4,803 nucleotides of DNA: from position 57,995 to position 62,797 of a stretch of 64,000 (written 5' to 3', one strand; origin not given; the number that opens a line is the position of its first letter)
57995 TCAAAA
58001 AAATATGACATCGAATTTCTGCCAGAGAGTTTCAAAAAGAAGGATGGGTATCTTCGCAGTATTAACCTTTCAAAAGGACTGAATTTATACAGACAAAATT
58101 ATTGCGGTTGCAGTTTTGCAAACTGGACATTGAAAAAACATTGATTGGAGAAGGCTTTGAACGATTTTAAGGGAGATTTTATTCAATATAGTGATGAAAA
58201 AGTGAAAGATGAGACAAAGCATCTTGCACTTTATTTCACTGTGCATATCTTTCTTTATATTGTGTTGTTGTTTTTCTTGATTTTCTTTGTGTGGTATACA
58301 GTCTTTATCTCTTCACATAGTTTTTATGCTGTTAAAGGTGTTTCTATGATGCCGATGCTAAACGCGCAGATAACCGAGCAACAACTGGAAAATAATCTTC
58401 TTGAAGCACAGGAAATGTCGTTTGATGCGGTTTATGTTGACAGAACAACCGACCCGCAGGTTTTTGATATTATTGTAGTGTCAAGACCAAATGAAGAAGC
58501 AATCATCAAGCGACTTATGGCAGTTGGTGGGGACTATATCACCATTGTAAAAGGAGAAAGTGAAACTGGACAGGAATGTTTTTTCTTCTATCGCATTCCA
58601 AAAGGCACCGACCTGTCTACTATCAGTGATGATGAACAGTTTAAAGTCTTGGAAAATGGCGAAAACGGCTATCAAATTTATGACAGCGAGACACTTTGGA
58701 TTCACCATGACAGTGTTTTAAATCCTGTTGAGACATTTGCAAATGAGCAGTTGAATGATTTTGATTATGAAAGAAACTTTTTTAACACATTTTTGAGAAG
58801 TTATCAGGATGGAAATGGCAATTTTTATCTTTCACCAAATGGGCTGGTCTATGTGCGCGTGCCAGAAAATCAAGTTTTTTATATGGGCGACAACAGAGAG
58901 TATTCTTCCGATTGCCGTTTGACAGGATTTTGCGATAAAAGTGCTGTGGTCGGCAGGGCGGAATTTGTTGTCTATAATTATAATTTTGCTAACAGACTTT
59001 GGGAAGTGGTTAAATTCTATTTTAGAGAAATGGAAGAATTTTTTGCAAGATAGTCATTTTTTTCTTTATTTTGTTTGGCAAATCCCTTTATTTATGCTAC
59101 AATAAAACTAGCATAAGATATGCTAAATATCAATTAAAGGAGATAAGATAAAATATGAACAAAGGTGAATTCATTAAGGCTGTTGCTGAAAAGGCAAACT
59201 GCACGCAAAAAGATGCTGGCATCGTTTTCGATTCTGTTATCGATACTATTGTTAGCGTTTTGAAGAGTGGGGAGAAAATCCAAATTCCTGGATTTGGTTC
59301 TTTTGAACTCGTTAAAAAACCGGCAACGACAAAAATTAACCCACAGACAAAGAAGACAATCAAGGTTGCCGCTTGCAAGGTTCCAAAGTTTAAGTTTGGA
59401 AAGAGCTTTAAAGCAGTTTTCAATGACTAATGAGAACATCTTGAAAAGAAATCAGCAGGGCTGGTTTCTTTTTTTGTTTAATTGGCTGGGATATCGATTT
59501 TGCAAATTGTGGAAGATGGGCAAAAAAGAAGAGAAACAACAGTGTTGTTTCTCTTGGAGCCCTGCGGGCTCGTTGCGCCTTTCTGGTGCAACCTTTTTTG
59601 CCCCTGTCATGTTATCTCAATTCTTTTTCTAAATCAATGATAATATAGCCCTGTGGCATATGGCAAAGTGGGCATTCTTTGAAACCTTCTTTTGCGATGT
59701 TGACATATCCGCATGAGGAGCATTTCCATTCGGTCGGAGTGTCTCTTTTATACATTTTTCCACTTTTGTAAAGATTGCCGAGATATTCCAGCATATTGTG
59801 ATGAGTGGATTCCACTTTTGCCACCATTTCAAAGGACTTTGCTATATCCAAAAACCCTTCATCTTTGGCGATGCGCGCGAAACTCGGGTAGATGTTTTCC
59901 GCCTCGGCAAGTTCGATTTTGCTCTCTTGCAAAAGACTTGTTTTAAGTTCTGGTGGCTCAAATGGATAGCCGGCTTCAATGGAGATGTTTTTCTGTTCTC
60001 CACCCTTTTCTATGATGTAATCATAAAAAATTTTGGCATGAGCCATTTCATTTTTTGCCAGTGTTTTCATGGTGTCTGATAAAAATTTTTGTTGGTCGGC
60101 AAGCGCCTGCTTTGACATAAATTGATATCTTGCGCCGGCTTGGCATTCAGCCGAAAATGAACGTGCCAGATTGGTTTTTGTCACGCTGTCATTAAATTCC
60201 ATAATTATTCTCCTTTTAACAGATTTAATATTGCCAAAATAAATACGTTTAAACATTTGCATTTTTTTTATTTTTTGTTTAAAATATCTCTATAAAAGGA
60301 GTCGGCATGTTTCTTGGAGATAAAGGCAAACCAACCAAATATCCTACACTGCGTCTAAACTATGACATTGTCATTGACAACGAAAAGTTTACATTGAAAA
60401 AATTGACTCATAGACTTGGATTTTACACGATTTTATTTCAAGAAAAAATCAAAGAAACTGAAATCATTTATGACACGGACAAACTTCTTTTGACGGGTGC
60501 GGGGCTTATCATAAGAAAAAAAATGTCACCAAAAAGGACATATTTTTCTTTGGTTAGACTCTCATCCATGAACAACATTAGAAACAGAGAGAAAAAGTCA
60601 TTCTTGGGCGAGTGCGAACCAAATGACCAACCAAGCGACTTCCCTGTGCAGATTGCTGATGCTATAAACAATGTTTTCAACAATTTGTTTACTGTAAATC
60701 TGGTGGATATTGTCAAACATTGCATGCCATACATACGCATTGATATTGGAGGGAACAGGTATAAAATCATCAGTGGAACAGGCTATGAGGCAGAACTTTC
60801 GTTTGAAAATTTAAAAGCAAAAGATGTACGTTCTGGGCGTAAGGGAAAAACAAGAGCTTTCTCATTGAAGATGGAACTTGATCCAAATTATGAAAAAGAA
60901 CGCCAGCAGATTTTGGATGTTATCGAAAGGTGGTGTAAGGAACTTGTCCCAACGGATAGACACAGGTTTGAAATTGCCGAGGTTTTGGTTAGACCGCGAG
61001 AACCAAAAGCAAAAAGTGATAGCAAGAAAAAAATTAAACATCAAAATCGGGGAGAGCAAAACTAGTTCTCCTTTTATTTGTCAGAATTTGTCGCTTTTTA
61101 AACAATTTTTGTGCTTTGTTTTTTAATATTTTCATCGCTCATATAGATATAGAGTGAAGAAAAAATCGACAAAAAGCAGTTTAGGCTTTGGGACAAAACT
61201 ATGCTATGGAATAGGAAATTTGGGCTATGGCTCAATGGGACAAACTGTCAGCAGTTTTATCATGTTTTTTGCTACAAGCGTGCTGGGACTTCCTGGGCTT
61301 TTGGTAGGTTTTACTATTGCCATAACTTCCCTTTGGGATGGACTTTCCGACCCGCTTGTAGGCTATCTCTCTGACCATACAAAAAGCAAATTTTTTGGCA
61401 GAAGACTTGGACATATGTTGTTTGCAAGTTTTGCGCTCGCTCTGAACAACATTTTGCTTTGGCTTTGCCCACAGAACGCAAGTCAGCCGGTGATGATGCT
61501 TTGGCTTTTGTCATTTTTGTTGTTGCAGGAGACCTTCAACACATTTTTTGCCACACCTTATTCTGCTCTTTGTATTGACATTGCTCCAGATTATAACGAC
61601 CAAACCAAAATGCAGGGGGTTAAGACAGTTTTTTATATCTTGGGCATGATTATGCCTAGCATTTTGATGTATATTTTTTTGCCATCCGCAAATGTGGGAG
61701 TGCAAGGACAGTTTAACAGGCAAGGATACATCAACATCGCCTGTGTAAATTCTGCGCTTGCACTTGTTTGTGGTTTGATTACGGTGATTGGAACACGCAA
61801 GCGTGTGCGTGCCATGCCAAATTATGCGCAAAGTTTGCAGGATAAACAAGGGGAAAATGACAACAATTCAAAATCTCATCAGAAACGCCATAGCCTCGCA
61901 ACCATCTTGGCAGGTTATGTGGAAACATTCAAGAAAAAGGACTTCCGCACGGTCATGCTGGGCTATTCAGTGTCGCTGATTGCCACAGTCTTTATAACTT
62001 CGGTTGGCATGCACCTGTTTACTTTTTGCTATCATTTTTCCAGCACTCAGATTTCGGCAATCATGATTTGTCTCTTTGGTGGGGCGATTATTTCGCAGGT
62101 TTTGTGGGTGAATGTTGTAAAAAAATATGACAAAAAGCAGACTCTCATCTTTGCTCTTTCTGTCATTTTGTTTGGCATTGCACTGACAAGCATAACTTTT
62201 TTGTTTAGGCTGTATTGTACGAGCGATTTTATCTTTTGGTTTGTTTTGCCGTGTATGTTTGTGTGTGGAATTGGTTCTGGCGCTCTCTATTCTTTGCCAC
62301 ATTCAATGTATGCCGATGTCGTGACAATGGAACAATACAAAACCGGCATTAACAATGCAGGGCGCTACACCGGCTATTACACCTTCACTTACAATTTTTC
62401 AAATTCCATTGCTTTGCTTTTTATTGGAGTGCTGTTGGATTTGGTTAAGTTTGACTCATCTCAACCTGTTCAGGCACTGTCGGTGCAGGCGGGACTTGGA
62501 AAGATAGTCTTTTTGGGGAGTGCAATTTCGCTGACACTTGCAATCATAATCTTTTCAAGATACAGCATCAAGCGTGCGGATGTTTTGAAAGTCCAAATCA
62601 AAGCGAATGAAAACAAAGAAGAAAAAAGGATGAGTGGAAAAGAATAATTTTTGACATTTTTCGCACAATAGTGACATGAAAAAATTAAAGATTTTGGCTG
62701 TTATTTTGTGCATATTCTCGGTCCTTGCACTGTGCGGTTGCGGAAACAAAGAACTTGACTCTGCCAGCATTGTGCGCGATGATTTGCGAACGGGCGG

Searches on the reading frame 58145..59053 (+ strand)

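Call 37: search_protein_families(library=pfam, proteins=[window:58145-59053:+], max_evalue=0.00001)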
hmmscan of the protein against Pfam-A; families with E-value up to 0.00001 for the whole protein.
window:58145-59053:+ (302 aa): 1 family
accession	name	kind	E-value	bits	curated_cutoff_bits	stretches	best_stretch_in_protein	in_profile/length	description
PF10502.14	Peptidase_S26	-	1.8e-22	80.5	22.9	2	221-277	129-168/168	Signal peptidase, peptidase S26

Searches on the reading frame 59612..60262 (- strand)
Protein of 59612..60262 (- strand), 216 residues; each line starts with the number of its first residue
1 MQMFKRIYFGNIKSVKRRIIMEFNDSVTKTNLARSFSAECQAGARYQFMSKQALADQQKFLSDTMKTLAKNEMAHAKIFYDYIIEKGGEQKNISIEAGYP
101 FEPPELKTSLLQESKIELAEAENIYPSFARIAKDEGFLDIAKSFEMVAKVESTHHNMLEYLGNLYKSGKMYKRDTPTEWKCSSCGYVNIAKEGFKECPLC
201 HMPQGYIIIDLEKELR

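Call 37: search_protein_families(library=pfam, proteins=[window:59612-60262:-], max_evalue=0.00001)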
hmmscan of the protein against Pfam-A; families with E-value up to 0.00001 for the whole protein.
window:59612-60262:- (216 aa): 2 families
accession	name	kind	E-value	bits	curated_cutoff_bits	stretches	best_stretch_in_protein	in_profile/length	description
PF02915.23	Rubrerythrin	-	1.2e-19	71.5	22.8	1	31-159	2-134/137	Rubrerythrin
PF21349.2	RUBY_RBDX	-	2.7e-06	27.1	26.5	1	179-205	1-27/30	Rubrerythrin, rubredoxin-like domain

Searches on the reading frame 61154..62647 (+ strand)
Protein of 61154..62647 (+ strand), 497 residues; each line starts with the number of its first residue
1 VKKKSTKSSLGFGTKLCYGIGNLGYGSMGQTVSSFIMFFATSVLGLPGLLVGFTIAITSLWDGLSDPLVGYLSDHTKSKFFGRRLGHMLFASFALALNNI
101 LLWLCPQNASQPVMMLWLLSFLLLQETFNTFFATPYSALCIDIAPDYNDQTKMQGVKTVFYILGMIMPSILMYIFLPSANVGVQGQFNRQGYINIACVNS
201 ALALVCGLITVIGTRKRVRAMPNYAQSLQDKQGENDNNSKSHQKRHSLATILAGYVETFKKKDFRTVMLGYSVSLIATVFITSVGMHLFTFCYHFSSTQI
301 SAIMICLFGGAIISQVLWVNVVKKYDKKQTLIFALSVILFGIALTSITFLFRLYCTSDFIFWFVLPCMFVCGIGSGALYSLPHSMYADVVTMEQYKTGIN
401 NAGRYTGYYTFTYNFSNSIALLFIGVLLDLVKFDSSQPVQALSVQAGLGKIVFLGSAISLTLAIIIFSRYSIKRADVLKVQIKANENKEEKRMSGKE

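Call 22: find_encoding_contigs(protein=window:61154-62647:+, flank=10000, max_places=3)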
Protein window:61154-62647:+ (497 aa): 2 contigs read that carry it; 1 place shown.
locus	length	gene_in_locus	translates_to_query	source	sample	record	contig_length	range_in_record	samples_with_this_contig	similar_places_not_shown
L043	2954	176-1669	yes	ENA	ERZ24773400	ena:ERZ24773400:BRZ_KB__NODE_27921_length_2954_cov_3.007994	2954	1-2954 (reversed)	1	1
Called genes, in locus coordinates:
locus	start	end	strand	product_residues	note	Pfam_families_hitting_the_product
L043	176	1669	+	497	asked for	PF07690:MFS_1, PF13347:MFS_2, PF07690:MFS_1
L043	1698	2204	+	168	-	-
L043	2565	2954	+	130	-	?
